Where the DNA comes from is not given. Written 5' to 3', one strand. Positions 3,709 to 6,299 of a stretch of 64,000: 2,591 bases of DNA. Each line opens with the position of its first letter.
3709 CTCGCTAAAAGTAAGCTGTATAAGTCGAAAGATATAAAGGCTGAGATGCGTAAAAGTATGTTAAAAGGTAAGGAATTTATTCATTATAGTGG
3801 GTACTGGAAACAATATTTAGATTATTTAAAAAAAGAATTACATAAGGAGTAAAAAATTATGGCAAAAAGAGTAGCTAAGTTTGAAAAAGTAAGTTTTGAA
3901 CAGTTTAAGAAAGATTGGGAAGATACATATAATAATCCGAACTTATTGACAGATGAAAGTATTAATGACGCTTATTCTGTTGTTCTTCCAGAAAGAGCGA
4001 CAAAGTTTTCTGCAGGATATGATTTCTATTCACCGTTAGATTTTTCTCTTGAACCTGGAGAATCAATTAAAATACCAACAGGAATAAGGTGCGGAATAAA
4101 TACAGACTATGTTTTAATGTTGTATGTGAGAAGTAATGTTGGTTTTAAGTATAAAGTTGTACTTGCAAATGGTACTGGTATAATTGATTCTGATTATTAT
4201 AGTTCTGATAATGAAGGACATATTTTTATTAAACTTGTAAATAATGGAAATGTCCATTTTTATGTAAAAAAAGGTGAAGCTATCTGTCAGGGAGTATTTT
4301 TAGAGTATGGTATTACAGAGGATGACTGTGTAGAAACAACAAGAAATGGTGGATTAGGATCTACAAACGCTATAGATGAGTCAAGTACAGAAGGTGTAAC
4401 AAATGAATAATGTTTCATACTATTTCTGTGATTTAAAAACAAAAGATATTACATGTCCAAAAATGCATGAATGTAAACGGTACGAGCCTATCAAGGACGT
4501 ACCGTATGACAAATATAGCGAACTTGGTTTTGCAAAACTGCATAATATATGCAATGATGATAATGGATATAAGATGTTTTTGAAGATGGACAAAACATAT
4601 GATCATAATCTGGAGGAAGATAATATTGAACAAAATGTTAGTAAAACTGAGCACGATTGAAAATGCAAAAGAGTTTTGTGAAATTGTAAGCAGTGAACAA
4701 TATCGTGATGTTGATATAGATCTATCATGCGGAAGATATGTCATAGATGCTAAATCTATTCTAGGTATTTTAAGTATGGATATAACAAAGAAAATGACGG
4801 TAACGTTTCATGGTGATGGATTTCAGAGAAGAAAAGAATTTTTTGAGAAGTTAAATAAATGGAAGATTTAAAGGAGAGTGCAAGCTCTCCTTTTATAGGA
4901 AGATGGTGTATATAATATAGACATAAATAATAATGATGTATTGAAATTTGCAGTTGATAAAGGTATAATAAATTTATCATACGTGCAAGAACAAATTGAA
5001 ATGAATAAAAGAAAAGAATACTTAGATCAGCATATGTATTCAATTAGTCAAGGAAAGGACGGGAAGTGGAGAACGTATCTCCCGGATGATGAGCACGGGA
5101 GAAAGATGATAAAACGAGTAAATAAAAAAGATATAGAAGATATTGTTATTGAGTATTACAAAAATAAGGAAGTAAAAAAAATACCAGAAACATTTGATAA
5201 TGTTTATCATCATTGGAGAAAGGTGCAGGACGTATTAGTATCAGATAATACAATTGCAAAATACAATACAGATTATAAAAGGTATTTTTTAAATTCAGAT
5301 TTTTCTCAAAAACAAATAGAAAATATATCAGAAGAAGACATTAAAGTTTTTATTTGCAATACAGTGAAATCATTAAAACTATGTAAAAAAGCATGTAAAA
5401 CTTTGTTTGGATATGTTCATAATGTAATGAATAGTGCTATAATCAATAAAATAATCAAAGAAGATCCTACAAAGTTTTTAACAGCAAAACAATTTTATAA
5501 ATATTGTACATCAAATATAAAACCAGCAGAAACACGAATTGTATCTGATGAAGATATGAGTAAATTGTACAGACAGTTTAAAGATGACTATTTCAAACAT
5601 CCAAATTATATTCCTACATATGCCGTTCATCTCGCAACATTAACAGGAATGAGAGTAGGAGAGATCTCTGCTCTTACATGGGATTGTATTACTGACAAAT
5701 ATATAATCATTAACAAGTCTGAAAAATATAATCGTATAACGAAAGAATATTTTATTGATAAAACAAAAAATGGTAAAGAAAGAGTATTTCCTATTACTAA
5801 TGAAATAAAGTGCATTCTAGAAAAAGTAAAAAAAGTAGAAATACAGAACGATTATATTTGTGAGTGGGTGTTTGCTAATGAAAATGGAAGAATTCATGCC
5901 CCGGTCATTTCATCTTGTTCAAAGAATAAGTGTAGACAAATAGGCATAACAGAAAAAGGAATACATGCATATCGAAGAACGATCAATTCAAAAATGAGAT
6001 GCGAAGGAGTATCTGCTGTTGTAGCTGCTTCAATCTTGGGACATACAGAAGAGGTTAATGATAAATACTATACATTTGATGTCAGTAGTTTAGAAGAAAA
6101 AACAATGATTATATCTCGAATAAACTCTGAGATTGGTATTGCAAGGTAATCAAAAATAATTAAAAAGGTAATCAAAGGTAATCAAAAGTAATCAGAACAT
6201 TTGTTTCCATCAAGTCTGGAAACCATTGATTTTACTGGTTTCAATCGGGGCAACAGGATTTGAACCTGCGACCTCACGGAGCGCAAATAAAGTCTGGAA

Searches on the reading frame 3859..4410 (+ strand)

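Call 58: search_protein_families(library=pfam, proteins=[window:3859-4410:+], max_evalue=0.001)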
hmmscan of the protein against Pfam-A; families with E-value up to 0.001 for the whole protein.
window:3859-4410:+ (183 aa): 2 families
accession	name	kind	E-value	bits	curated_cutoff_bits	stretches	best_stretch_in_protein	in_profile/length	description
PF00692.24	dUTPase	-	5.2e-17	62.3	22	1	43-165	5-122/129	dUTPase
PF22769.1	DCD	-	0.00087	19.8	27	0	62-147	71-150/153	dCTP deaminase-like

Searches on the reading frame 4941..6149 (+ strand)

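Call 58: search_protein_families(library=pfam, proteins=[window:4941-6149:+], max_evalue=0.001)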
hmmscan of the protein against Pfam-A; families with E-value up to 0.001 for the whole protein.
window:4941-6149:+ (402 aa): 1 family
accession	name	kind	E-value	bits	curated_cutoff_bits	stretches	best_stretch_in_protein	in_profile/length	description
PF00589.27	Phage_integrase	-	3.2e-14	53.5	27.1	1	205-377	7-165/172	Phage integrase family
